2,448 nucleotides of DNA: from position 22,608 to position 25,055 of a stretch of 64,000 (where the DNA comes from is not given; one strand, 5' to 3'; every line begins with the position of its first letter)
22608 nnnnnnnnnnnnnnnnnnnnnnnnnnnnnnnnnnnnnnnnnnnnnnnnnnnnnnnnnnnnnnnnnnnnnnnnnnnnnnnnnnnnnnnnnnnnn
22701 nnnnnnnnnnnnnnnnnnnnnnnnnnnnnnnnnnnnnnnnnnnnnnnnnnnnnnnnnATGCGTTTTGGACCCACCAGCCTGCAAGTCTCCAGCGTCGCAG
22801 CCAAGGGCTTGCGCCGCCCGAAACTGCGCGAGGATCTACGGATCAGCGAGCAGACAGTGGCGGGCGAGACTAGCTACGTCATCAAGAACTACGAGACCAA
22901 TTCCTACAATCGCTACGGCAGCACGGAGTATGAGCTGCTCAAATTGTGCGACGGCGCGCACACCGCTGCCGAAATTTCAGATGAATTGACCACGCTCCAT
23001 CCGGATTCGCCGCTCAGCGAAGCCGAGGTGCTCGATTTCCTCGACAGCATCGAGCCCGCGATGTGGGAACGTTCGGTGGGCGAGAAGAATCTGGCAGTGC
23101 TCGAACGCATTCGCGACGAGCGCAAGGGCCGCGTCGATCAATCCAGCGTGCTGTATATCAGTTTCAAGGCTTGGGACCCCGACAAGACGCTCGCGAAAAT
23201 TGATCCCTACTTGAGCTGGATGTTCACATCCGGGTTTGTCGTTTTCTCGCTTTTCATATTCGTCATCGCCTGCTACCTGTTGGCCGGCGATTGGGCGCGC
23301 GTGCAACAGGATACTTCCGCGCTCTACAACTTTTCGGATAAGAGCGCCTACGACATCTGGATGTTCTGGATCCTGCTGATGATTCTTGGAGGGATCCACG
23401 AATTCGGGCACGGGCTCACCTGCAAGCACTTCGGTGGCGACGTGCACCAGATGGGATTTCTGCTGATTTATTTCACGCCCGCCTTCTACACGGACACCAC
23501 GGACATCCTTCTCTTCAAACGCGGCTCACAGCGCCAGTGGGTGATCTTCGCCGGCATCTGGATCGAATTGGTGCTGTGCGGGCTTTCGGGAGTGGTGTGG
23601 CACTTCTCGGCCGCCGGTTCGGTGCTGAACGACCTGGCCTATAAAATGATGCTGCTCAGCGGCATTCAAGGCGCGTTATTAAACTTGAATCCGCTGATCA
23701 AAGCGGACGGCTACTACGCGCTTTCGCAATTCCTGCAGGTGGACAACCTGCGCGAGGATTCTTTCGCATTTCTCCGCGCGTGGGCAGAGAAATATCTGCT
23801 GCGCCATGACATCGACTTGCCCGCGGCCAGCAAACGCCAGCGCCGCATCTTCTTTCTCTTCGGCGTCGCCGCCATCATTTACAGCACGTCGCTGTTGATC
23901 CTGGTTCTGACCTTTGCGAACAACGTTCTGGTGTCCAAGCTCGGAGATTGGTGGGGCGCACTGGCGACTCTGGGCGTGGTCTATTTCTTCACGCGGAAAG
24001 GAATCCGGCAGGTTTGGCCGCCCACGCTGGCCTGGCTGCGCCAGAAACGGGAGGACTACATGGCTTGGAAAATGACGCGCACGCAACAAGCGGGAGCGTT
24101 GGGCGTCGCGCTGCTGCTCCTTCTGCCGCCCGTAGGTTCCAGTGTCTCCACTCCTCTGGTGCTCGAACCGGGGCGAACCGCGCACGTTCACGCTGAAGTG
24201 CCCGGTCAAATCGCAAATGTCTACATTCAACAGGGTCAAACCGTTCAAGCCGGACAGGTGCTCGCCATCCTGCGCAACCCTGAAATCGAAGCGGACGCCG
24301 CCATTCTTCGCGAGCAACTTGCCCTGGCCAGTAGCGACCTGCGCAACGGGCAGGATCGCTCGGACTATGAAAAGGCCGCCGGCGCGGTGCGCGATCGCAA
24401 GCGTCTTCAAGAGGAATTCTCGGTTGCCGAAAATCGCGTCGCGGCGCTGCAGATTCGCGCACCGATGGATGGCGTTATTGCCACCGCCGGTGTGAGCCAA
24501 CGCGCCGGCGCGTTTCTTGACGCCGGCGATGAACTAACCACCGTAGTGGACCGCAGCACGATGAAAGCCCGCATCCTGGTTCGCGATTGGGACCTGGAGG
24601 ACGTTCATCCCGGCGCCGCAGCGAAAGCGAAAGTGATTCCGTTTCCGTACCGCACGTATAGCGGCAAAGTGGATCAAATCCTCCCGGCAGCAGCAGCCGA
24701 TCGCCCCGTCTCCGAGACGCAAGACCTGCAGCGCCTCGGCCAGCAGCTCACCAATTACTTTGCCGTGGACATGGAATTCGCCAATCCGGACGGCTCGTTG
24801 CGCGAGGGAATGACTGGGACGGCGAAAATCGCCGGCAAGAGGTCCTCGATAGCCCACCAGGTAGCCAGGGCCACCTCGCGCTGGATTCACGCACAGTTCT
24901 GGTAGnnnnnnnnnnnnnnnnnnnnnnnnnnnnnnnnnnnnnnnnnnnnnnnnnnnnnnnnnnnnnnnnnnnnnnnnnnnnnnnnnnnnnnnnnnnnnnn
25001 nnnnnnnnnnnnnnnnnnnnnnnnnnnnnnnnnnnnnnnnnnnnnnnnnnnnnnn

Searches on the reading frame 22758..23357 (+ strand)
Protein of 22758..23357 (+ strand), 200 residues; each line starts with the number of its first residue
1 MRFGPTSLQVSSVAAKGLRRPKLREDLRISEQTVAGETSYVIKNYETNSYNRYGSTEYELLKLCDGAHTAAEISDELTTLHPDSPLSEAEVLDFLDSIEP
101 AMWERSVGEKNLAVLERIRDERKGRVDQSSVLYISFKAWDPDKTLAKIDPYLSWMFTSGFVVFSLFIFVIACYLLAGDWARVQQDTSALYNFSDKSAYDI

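Call 44: search_solved_structures(query=window:22758-23357:+, max_evalue=10, show_alignments=2)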
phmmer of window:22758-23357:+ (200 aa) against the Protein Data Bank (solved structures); distinct sequences matched with E-value up to 10: 0.

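Call 45: search_protein_families(library=pfam, proteins=[window:22758-23357:+], max_evalue=10)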
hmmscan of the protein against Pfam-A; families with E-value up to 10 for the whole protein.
window:22758-23357:+ (200 aa): 2 families
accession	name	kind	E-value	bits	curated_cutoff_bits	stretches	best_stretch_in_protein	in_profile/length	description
PF05402.18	PqqD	-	0.0069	17.1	23.4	1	40-97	2-60/67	Coenzyme PQQ synthesis protein D (PqqD)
PF21782.3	PKMT_2nd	-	0.18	12.7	27.8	1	57-80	34-57/98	PKMT, C-terminal winged helix domain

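Call 52: predict_structure(alignment_id=A4)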
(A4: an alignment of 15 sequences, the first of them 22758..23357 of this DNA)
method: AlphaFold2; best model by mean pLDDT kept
length: 200 residues; sequences in the alignment: 15
mean_pLDDT: 59.9   pTM: 0.36
mean pLDDT of the five models: 59.9, 51.0, 50.3, 49.8, 45.3
residues with pLDDT >= 90: 1; 70-90: 61; 50-70: 80; < 50: 58
segments of 3 or more residues with pLDDT < 50: 1-18, 106-140, 198-200
pLDDT, mean of each block of 10 residues (from residue 1): 30 38 62 65 66 73 69 75 72 69 50 43 41 39 55 69 86 81 65 52
secondary structure, 60 per line:
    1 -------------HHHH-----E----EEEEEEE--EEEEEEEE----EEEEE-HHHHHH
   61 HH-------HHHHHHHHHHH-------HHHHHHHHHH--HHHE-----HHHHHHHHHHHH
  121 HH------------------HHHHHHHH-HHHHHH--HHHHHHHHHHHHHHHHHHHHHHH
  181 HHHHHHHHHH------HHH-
elements in order: H14-17 E28-34 E37-44 E49-53 H55-62 H70-80 H88-97 H109-122 H141-148 H150-155 H158-190

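Call 54: fold_search(model_id=the predicted structure, library=pdb)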
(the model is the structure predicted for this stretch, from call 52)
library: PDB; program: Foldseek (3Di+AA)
matches with E <= 10: 862; with E <= 0.001: 0
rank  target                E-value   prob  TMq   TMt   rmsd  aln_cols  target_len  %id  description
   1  5v1u_B                1.3e-02  1.00  0.31  0.64   3.8        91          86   14  TbiB1 in Complex with the TbiA(beta) Leader Peptide (released 2018-09-05)
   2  5v1u_D                2.5e-02  1.00  0.28  0.60   4.4        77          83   18  TbiB1 in Complex with the TbiA(beta) Leader Peptide (released 2018-09-05)
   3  5v1v_A                2.8e-02  1.00  0.31  0.62   3.6        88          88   15  TbiB1 in Complex with the TbiA(alpha) Leader Peptide (released 2018-09-05)
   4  6jx3_B                3.1e-02  1.00  0.32  0.68   3.0        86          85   13  Lasso peptide synthetase B1 complexed with the leader peptide (released 2019-06-26)
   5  5v1u_A                4.9e-02  1.00  0.32  0.67   3.5        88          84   15  TbiB1 in Complex with the TbiA(beta) Leader Peptide (released 2018-09-05)
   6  5v1u_C                5.5e-02  1.00  0.29  0.63   4.0        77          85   18  TbiB1 in Complex with the TbiA(beta) Leader Peptide (released 2018-09-05)
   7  8hvr_H                5.9e-02  0.35  0.17  0.20  12.3       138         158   16  Cryo-EM structure of AfsR-dependent transcription activation complex with afsS promoter (released 2023-12-27)
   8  5wgg_A                9.6e-02  0.84  0.26  0.12  11.6       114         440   14  Structural Insights into Thioether Bond Formation in the Biosynthesis of Sactipeptides (released 2017-07-26)
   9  8usy_B                1.3e-01  0.14  0.14  0.14  24.1       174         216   14  HIV-1 Integrase F185H N222K Complexed with Allosteric Inhibitor BI-D (released 2025-03-19)
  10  8hkr_B                1.4e-01  0.93  0.28  0.16   4.5        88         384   18  Crystal Structure of Histone H3 Lysine 79 (H3K79) Methyltransferase Rv2067c from Mycobacterium tuberculosis (released 2023-10-18)
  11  5why_A                1.6e-01  0.92  0.26  0.14   3.4        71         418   17  Structural Insights into Thioether Bond Formation in the Biosynthesis of Sactipeptides (released 2017-07-26)
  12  8fkp_NM               1.8e-01  0.16  0.14  0.15  17.5       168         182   12  Human nucleolar pre-60S ribosomal subunit (State A1) (released 2023-07-12)
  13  9asq_B                1.8e-01  0.13  0.13  0.11  12.9       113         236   14  Human Drosha, DGCR8 and SRSF3 in complex with Pri-let-7f1 (released 2024-09-04)
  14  8hkr_A                2.2e-01  0.82  0.26  0.15   6.0        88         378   19  Crystal Structure of Histone H3 Lysine 79 (H3K79) Methyltransferase Rv2067c from Mycobacterium tuberculosis (released 2023-10-18)
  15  7z1z_B                2.3e-01  0.21  0.14  0.14  17.1       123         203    6  MVV strand transfer complex (STC) intasome in complex with LEDGF/p75 at 3.5 A resolution (released 2022-05-11)
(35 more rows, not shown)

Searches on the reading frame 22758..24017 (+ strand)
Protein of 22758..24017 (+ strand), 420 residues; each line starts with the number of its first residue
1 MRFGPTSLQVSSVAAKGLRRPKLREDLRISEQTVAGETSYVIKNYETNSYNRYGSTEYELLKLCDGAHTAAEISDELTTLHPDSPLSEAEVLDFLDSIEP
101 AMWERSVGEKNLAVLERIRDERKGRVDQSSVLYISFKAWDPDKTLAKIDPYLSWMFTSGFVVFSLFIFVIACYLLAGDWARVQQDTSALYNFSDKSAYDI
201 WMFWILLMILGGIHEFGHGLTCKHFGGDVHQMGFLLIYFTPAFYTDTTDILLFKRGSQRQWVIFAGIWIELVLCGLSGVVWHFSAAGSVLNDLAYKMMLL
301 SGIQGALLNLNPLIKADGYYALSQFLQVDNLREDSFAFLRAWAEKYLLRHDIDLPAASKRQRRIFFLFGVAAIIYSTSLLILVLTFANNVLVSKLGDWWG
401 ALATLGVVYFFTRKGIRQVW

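Call 38: find_homologous_proteins(query=window:22758-24017:+, max_evalue=0.00001)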
Query window:22758-24017:+ (420 aa): 1315 proteins with E <= 0.00001 among 8000 candidates; the best 120 are listed.
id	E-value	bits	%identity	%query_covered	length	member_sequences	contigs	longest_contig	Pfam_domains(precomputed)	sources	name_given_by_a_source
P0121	1.4e-276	935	97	100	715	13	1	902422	PF25973.1,PF25984.1,PF25919.1,PF02163.29,PF25917.1,PF25954.1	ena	-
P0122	4.5e-276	933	97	100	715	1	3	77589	PF25973.1,PF25919.1,PF02163.29,PF25917.1,PF25954.1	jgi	jgi:putative peptide zinc metalloprotease protein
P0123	8.3e-276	932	97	100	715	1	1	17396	PF25973.1,PF25919.1,PF25917.1,PF25954.1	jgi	jgi:putative peptide zinc metalloprotease protein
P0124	2.2e-275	931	97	100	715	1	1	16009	PF25973.1,PF25984.1,PF25919.1,PF02163.29,PF25917.1,PF25954.1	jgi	jgi:putative peptide zinc metalloprotease protein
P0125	4.0e-275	930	97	100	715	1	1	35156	PF25973.1,PF25919.1,PF25917.1,PF25954.1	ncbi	ncbi:MAG: efflux RND transporter periplasmic adaptor subunit [Candidatus Acidiferrales bacterium]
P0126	4.0e-275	930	97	100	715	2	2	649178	PF25973.1,PF25919.1,PF25917.1,PF25954.1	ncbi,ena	ncbi:MAG: HlyD family efflux transporter periplasmic adaptor subunit [Candidatus Acidiferrales bacte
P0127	4.2e-275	930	97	100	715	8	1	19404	PF25973.1,PF25919.1,PF02163.29,PF25917.1,PF25954.1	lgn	-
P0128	2.4e-274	928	96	100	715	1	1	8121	PF25973.1,PF25984.1,PF00364.29,PF25919.1,PF02163.29,PF25917.1,PF25954.1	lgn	-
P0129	1.2e-273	925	96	100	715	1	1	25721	PF25973.1,PF25984.1,PF25919.1,PF02163.29,PF25917.1,PF25954.1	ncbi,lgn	ncbi:MAG: efflux RND transporter periplasmic adaptor subunit [Candidatus Acidiferrales bacterium]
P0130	6.1e-273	923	96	100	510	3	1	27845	-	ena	-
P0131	9.2e-272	919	96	100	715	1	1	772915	PF25973.1,PF25919.1,PF02163.29,PF25917.1,PF25954.1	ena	-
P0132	4.9e-267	903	94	100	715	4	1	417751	PF25973.1,PF25919.1,PF02163.29,PF25917.1,PF25954.1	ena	-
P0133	5.7e-266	900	94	100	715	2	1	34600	PF25973.1,PF25919.1,PF02163.29,PF25917.1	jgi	jgi:putative peptide zinc metalloprotease protein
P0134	6.9e-266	900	93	100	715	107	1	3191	PF25973.1,PF25919.1,PF25917.1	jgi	jgi:putative peptide zinc metalloprotease protein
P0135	1.6e-265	899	93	100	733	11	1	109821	PF25973.1,PF25919.1,PF25917.1,PF25954.1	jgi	jgi:putative peptide zinc metalloprotease protein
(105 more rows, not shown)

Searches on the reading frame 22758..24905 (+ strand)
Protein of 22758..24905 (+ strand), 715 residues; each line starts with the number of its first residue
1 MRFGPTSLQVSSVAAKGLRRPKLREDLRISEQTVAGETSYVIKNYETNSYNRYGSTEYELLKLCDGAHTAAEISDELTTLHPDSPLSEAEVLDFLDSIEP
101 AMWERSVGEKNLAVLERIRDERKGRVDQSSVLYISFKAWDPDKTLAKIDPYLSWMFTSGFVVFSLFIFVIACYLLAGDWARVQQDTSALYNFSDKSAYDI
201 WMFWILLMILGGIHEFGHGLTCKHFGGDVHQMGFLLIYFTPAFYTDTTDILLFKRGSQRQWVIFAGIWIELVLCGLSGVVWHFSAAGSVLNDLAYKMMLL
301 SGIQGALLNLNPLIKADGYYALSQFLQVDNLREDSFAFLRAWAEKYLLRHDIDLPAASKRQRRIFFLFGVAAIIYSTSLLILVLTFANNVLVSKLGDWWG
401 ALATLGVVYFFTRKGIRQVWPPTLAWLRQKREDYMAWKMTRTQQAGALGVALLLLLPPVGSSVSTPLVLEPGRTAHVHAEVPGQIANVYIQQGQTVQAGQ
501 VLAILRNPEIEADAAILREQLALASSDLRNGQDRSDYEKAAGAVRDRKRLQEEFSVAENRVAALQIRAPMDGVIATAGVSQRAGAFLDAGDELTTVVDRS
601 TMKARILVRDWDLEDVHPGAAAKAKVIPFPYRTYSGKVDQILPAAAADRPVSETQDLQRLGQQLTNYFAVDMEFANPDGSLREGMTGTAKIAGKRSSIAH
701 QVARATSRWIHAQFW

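Call 7: search_protein_families(library=ncbifam, proteins=[window:22758-24905:+], max_evalue=0.01)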
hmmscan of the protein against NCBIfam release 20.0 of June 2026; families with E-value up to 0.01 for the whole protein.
window:22758-24905:+ (715 aa): 19 families
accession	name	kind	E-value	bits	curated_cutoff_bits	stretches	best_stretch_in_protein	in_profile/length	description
NF041824.1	daptide_HExxH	equivalog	5e-53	180.6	300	1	33-411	11-365/379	daptide biosynthesis intramembrane metalloprotease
TIGR01730.1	RND_mfp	subfamily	2.4e-25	89.2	94.9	1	463-697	15-250/322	efflux RND transporter periplasmic adaptor subunit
TIGR01843.1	type_I_hlyD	subfamily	3e-16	59.4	208.65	2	542-691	249-396/422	HlyD family type I secretion periplasmic adaptor subunit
TIGR00998.1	8a0101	subfamily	1e-14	54.2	390.8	2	549-646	190-286/334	EmrA/EmrK family multidrug efflux transporter periplasmic adaptor subunit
NF058609.1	RiPP_HExxH_LiaK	equivalog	1.3e-12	47.9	225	1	162-332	55-218/246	YydH/LiaK family epipeptide maturation metalloprotease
NF007785.0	PRK10476.1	equivalog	3.1e-10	39.4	376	1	543-641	188-284/347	multidrug transporter subunit MdtN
NF002939.0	PRK03598.1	equivalog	6e-08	32.2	393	1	527-693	171-327/332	secretion protein HlyD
NF008606.0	PRK11578.1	equivalog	7.5e-08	31.9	342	1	548-645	168-266/371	macrolide transporter subunit MacA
TIGR02971.1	heterocyst_DevB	subfamily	4.6e-07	29.5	129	1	484-552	26-93/327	ABC exporter membrane fusion protein, DevB family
TIGR00999.1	8a0102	subfamily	1.6e-06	27.5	319.3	1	534-644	64-170/271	CzcB/NccB family metal efflux transporter periplasmic adaptor subunit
TIGR03794.1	NHLM_micro_HlyD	equivalog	3.8e-05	22.8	156.2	1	468-565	52-145/421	NHLP bacteriocin system secretion protein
TIGR01235.1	pyruv_carbox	equivalog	0.00067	17.2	1114.45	0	470-511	1070-1111/1143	pyruvate carboxylase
TIGR03859.1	PQQ_PqqD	equivalog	0.002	18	46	1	59-103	35-79/81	pyrroloquinoline quinone biosynthesis peptide chaperone PqqD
NF004547.1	PRK05889.1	equivalog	0.003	17.7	75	1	477-505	42-70/71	biotin/lipoyl-binding carrier protein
NF009554.0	PRK12999.1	equivalog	0.0045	14.8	965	0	470-506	1073-1109/1147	pyruvate carboxylase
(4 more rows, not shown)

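Call 8: search_protein_families(library=pfam, proteins=[window:22758-24905:+], max_evalue=0.001)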
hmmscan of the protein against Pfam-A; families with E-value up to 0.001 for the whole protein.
window:22758-24905:+ (715 aa): 5 families
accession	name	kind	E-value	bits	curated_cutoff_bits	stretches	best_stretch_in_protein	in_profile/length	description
PF16576.10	HlyD_D23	-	1.8e-17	63.8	30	1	473-647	18-190/214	Barrel-sandwich domain of CusB or HlyD membrane-fusion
PF13437.12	HlyD_3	-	3.1e-17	63.7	22.2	1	565-647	1-82/106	HlyD family secretion protein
PF13533.13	Biotin_lipoyl_2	-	2.6e-08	33.9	29.8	1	477-505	3-31/32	Biotin-lipoyl like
PF02163.28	Peptidase_M50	-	5e-05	23.2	27.2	1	203-296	2-115/221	Peptidase family M50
PF00364.28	Biotin_lipoyl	-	0.00011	22.4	22.1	0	476-505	44-73/73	Biotin-requiring enzyme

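Call 27: find_related_loci(query=window:22758-24902:+, collection=genome_contigs, flank=8000)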
Query window:22758-24902:+ (715 aa) in genome_contigs; peptide patterns used: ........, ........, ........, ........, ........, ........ (x = any residue, [..] = any of these).
64 stretches matched a pattern; 58 encode a relative of the query (tblastn E <= 1e-3); 54 distinct loci.
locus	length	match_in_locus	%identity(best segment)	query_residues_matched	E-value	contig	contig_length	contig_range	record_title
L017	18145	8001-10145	96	1-715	0e+0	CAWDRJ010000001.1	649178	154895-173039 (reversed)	MAG: uncultured Acidobacteriota bacterium isolate MFD04463.bin.2.22 genome assembly, contig: contig_10595, whole genome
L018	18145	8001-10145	88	1-715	0e+0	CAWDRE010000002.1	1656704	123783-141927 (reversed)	MAG: uncultured Acidobacteriota bacterium isolate MFD04463.bin.1.273 genome assembly, contig: contig_13375, whole genome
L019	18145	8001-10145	88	1-715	0e+0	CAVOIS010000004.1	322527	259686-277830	MAG: uncultured Acidobacteriota bacterium isolate MFD10071.bin.2.117 genome assembly, contig: contig_33664, whole genome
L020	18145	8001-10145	94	1-715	0e+0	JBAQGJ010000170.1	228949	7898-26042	MAG: Candidatus Acidiferrales bacterium isolate MFD09291_ilm_asm_bin33 k127_170421, whole genome shotgun sequence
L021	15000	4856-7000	88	1-715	0e+0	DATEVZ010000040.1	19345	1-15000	MAG TPA_asm: Candidatus Acidiferrales bacterium isolate SMAG_U8380 k141_1534, whole genome shotgun sequence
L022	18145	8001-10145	82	1-715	0e+0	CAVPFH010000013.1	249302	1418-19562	MAG: uncultured Acidobacteriota bacterium isolate MFD10071.bin.2.26 genome assembly, contig: contig_34132, whole genome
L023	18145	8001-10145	97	1-715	0e+0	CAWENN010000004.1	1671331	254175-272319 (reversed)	MAG: uncultured Acidobacteriota bacterium isolate MFD02248.bin.1.183 genome assembly, contig: contig_3484, whole genome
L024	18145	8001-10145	81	1-715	0e+0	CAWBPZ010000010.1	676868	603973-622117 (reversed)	MAG: uncultured Acidobacteriota bacterium isolate MFD04463.bin.1.298 genome assembly, contig: contig_49497, whole genome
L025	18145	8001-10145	81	1-715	0e+0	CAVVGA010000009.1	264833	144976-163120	MAG: uncultured Acidobacteriota bacterium isolate MFD01138.bin.3.6 genome assembly, contig: contig_27999, whole genome s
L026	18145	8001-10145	81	1-715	0e+0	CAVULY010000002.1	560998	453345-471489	MAG: uncultured Acidobacteriota bacterium isolate MFD06435.bin.1.27 genome assembly, contig: contig_18256, whole genome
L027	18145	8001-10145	80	1-715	0e+0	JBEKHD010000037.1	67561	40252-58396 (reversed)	MAG: Candidatus Acidiferrales bacterium isolate SPRUCE 269 SPRUCE_269_37, whole genome shotgun sequence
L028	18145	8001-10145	80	1-715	0e+0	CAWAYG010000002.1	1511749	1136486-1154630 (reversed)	MAG: uncultured Acidobacteriota bacterium isolate MFD06092.bin.1.228 genome assembly, contig: contig_11649, whole genome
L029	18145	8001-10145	80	1-715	0e+0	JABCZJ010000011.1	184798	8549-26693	MAG: Acidobacteria bacterium isolate Inc-BW-C-12-M_MAG20 Ga0210394_10000128, whole genome shotgun sequence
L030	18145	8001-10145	81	1-715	0e+0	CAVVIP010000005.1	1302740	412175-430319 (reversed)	MAG: uncultured Acidobacteriota bacterium isolate MFD01633.bin.1.131 genome assembly, contig: contig_6975, whole genome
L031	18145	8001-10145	80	1-715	0e+0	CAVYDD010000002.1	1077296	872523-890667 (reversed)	MAG: uncultured Acidobacteriota bacterium isolate MFD01138.bin.3.205 genome assembly, contig: contig_21240, whole genome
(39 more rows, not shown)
